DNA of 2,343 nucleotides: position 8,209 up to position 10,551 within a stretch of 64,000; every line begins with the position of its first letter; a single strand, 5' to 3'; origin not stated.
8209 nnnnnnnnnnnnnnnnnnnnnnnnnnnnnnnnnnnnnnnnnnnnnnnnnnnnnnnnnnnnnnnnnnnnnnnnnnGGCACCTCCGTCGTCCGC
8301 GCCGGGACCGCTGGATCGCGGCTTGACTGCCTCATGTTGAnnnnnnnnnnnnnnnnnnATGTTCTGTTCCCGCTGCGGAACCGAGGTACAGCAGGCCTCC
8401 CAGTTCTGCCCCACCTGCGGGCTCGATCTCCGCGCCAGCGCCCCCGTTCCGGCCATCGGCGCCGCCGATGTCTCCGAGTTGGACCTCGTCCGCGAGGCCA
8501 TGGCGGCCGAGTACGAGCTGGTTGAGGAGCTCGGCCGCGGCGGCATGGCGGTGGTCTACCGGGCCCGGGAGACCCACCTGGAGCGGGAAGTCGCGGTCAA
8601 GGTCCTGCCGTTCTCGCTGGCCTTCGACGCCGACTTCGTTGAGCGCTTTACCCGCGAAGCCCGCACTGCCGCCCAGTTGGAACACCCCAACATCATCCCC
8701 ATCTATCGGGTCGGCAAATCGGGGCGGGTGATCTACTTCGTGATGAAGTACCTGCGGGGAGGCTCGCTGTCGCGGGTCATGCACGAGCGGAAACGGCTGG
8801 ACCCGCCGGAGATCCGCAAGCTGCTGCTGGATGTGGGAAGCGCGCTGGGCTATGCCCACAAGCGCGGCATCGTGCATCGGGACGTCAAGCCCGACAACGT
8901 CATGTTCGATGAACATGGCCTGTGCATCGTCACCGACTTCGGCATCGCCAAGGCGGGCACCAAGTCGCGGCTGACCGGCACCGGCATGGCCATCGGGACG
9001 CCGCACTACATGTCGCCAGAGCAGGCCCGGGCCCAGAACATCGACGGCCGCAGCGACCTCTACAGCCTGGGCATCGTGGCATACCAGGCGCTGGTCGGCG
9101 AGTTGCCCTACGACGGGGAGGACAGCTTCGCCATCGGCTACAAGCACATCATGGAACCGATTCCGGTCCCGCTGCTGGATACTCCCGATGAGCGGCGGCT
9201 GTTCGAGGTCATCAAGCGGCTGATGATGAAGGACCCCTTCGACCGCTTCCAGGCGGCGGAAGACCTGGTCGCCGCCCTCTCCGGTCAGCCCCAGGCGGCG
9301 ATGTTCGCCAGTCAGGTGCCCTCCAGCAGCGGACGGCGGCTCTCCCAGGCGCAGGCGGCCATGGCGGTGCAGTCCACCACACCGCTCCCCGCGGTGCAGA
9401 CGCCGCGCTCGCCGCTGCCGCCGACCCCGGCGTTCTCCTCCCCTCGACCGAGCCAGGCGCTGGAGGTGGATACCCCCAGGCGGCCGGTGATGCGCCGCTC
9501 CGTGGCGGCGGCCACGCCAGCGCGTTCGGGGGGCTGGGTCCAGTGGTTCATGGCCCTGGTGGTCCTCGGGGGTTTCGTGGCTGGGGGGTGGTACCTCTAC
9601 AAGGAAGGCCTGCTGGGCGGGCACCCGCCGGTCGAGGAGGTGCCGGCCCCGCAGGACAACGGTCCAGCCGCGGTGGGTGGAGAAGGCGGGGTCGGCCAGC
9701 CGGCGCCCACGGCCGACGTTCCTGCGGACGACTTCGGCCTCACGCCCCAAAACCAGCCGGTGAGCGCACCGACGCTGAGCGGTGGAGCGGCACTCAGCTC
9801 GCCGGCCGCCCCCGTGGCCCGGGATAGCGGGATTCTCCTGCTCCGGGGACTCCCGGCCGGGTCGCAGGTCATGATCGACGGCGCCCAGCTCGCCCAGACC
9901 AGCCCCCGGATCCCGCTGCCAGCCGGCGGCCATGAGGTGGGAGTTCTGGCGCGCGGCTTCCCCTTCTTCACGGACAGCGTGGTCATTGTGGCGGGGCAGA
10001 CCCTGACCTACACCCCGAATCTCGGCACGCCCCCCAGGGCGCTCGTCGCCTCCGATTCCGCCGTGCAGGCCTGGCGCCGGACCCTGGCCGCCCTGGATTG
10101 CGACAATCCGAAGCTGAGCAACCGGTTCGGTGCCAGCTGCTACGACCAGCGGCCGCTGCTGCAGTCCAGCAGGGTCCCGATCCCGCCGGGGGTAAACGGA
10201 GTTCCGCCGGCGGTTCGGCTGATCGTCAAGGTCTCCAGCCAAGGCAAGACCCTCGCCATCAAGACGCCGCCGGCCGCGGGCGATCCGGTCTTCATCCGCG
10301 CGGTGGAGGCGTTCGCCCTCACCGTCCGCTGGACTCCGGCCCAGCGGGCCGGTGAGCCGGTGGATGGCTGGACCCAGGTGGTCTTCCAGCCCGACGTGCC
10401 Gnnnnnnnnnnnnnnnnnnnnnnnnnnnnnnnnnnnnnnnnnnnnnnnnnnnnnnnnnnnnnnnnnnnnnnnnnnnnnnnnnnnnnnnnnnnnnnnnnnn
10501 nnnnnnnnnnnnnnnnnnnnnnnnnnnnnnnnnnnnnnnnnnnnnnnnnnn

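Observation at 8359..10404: Ser/Thr kinase whose periplasmic end looks like a TonB C-terminal domain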

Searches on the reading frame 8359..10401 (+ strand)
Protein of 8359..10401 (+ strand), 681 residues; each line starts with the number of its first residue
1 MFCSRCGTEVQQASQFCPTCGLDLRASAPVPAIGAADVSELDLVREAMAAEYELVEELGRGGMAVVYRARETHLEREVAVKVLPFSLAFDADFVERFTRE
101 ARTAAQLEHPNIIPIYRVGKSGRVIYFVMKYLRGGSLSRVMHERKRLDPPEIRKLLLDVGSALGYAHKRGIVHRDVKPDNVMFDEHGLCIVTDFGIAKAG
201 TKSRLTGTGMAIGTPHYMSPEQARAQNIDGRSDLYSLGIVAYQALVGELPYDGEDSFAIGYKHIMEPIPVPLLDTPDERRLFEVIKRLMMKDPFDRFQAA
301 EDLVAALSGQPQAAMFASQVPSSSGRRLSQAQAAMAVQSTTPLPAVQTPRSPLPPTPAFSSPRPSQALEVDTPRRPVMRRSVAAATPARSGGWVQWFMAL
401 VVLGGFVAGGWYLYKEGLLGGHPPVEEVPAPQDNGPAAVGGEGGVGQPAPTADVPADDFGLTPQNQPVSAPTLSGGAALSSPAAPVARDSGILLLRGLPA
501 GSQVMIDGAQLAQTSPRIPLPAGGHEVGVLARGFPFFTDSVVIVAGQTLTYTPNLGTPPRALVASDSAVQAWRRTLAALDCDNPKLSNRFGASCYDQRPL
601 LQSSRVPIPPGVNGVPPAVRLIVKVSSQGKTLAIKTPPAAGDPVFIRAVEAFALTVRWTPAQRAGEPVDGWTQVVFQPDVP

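Call 3: search_protein_families(library=pfam, proteins=[window:8359-10401:+], max_evalue=10)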
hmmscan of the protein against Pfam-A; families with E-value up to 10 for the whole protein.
window:8359-10401:+ (681 aa): 16 families
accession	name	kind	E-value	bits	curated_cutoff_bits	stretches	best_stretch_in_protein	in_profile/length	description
PF00069.31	Pkinase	-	2.5e-49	168.5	31.7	1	52-301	1-256/263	Protein kinase domain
PF07714.23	PK_Tyr_Ser-Thr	-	8.4e-33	114.2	23.1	1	53-297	2-249/258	Protein tyrosine and serine/threonine kinase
PF13240.11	Zn_Ribbon_1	-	2.6e-06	27.5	25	1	2-21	1-20/23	zinc-ribbon domain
PF03109.22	ABC1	-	1e-05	25.3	22.9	1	91-199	114-216/244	ABC1 atypical kinase-like domain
PF08308.17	PEGA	-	5.2e-05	23.5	20.8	1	492-552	3-64/71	PEGA domain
PF01636.29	APH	-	7.3e-05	23.1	23.2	2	168-200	167-200/239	Phosphotransferase enzyme family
PF12773.13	DZR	-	0.00017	22.1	27.3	1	3-25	1-23/45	Double zinc ribbon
PF13248.11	Zn_ribbon_3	-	0.0012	18.7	27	1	3-24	5-26/26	zinc-ribbon domain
PF14531.12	Kinase-like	-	0.004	16.9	25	1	167-256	162-256/289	Kinase-like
PF03544.19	TonB_C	-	0.012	16.4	24.6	1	619-676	18-77/79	Gram-negative bacterial TonB protein C-terminal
PF17667.7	Pkinase_fungal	-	0.033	13.3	24.1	1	167-236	304-378/387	Fungal protein kinase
PF17032.10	Zn_ribbon_15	-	0.037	15.3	28.9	1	2-21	54-73/73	zinc-ribbon family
PF10964.13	DUF2766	-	0.043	14.6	27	1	619-654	35-71/79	Protein of unknown function (DUF2766)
PF09297.16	Zn_ribbon_NUD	-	0.057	13.6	24.8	1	2-13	5-16/32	NADH pyrophosphatase zinc ribbon domain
PF14803.11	Zn_ribbon_Nudix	-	0.083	13.3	25.6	1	2-12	2-12/34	Nudix N-terminal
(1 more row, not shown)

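Call 4: search_protein_families(library=ncbifam, proteins=[window:8359-10401:+], max_evalue=10)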
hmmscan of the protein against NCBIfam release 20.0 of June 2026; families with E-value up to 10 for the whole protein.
window:8359-10401:+ (681 aa): 29 families (the best 25 are shown)
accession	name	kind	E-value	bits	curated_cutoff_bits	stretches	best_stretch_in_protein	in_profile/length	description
NF033483.0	PknB_PASTA_kin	equivalog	4.7e-94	316.4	450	1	48-413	5-356/563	Stk1 family PASTA domain-containing Ser/Thr kinase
NF052427.1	StpK7MSMEG_1200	equivalog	6e-62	210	900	1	51-334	8-289/601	serine/threonine protein kinase StpK7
NF009651.0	PRK13184.1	equivalog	7.3e-42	143.4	839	1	51-308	3-288/932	serine/threonine-protein kinase PknD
NF047741.1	antiphage_MADS6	equivalog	9.3e-42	143.3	460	2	156-312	305-462/612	methylation-associated defense system protein kinase MAD6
TIGR03903.1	TOMM_kin_cyc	equivalog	2.3e-38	131.7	705.75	1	76-305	4-242/1267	TOMM system kinase/cyclase fusion protein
NF053615.1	SerThrKinAfsKStmc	equivalog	1.1e-34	120.2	1300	1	52-354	15-309/809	protein serine/threonine kinase AfsK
NF038150.1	lanthi_synth_IV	equivalog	2e-25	89.3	650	1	49-342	188-486/851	class IV lanthionine synthetase LanL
NF033442.0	BREX_PglW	equivalog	1.3e-17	62.9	990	1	48-346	510-803/1391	BREX system serine/threonine kinase PglW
NF038151.1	lanthi_synth_III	equivalog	1.5e-11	43.5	575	1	66-246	236-424/833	class III lanthionine synthetase LanKC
NF043056.1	T4SS_LegK1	equivalog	1.1e-10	40.7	550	1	98-240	126-279/516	Dot/Icm T4SS effector kinase LegK1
TIGR03724.2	arch_bud32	equivalog_domain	3.5e-09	36.4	125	1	95-204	38-138/193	KEOPS complex kinase/ATPase Bud32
NF011463.0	PRK14879.1-4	equivalog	1.5e-08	34.4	188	1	87-200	54-163/237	Kae1-associated kinase Bud32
NF058632.1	SerThrKinPrkT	equivalog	2.8e-07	29.8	280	1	50-185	21-152/322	serine/threonine protein kinase PrkT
NF041408.1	XopAU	subfamily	1.2e-06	28.5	450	1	153-238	331-408/498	XopAU family type III secretion system effector serine/threonine kinase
NF007174.0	PRK09605.1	equivalog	1.9e-05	23.4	447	1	95-201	381-477/535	bifunctional N(6)-L-threonylcarbamoyladenine synthase/serine/threonine protein kinase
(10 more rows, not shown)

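Call 53: list_cluster_members(proteins=[window:8359-10401:+, P0003, P0012, P0019, P0046, P0094, P0130, P0150, P0062, P0099])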
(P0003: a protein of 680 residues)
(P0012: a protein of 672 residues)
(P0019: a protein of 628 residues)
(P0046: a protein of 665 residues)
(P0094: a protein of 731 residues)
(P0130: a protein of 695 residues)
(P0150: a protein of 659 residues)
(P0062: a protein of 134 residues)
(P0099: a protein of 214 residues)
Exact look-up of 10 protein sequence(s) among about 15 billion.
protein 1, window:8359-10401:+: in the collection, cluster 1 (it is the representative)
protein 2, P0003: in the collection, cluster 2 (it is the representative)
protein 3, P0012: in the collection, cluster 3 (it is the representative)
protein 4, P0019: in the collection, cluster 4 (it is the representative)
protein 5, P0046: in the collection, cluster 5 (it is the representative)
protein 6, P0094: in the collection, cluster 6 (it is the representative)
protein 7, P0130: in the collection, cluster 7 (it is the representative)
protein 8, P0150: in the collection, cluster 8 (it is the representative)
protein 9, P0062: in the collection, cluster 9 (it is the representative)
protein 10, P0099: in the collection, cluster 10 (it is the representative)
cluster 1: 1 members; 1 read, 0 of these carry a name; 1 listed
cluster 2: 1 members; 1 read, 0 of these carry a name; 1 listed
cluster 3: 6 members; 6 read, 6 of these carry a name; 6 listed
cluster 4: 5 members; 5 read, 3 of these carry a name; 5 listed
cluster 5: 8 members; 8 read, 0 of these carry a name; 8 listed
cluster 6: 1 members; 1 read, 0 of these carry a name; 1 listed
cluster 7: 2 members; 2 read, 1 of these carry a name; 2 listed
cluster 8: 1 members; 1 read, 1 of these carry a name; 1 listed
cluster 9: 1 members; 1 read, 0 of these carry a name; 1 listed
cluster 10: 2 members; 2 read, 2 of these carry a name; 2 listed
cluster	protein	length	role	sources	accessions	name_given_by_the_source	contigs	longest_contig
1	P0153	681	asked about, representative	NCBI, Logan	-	-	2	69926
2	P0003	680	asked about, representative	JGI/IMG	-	-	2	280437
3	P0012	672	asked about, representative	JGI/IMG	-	serine/threonine-protein kinase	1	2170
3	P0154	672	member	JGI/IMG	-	serine/threonine-protein kinase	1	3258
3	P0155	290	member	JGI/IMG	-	hypothetical protein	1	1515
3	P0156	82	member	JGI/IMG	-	hypothetical protein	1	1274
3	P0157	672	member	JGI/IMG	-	serine/threonine-protein kinase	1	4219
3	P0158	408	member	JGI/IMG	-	hypothetical protein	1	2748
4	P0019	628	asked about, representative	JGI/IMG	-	serine/threonine-protein kinase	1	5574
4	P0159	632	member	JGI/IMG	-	TonB family protein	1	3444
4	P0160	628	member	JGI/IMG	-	serine/threonine-protein kinase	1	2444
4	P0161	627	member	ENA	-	-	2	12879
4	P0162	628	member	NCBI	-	-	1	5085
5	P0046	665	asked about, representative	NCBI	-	-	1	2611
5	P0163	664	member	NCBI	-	-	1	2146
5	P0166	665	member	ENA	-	-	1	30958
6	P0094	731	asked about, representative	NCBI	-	-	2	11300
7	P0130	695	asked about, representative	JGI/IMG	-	serine/threonine-protein kinase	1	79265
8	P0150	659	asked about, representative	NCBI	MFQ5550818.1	MAG: protein kinase [Gemmatimonadales bacterium]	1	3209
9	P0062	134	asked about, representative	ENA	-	-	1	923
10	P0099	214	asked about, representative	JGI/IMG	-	hypothetical protein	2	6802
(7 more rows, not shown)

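Call 60: find_encoding_contigs(protein=P0166, flank=8000, max_places=2)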
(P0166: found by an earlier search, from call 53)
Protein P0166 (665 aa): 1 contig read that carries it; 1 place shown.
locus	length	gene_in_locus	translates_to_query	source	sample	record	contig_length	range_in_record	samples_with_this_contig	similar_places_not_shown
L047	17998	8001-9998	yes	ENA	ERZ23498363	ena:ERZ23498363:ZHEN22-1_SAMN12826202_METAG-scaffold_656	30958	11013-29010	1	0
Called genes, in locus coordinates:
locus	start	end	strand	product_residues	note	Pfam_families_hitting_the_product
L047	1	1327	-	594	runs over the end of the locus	PF01019:G_glu_transpept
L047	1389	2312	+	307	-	PF13580:SIS_2 (faint), PF22198:GKRP_SIS_2 (weak), PF22645:GKRP_SIS_N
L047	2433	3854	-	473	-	PF16697:Yop-YscD_cpl, PF00498:FHA, PF00089:Trypsin, PF13365:Trypsin_2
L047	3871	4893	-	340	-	PF00481:PP2C, PF13672:PP2C_2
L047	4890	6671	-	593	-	PF00069:Pkinase, PF07714:PK_Tyr_Ser-Thr, PF01636:APH (faint)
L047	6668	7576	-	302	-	PF12773:DZR, PF13240:Zn_Ribbon_1 (faint), PF13248:Zn_ribbon_3 (faint), PF16697:Yop-YscD_cpl (faint), PF00498:FHA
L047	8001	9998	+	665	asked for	PF13240:Zn_Ribbon_1 (weak), PF00069:Pkinase, PF01636:APH (faint), PF07714:PK_Tyr_Ser-Thr, PF08308:PEGA (weak), PF13620:CarboxypepD_reg (weak)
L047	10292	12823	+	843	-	PF00317:Ribonuc_red_lgN, PF02867:Ribonuc_red_lgC, PF12637:TSCPD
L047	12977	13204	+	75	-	-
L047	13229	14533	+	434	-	PF04551:GcpE, PF26540:GcpE_C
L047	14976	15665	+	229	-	PF02146:SIR2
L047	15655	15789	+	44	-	-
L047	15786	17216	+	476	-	PF00224:PK, PF02887:PK_C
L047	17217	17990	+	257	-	PF23023:Anti-Pycsar_Apyc1 (weak), PF00753:Lactamase_B (faint), PF12706:Lactamase_B_2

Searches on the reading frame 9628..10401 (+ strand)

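Call 3: search_protein_families(library=pfam, proteins=[window:9628-10401:+], max_evalue=10)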
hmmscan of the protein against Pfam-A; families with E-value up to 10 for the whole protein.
window:9628-10401:+ (258 aa): 3 families
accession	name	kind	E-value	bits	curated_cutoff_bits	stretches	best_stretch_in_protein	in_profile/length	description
PF08308.17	PEGA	-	1.2e-05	25.5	20.8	1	69-129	3-64/71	PEGA domain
PF10964.13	DUF2766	-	0.014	16.2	27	1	196-231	35-71/79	Protein of unknown function (DUF2766)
PF03544.19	TonB_C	-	0.03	15.2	24.6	1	196-253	18-77/79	Gram-negative bacterial TonB protein C-terminal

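Call 4: search_protein_families(library=ncbifam, proteins=[window:9628-10401:+], max_evalue=10)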
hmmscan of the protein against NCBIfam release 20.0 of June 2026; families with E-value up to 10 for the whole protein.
window:9628-10401:+ (258 aa): 1 family
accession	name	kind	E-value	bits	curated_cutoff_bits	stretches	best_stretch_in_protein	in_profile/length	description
NF038079.1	TonB_sider_MxcH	equivalog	0.28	9.1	925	1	192-246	21-74/792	TonB-dependent siderophore myxochelin receptor MxcH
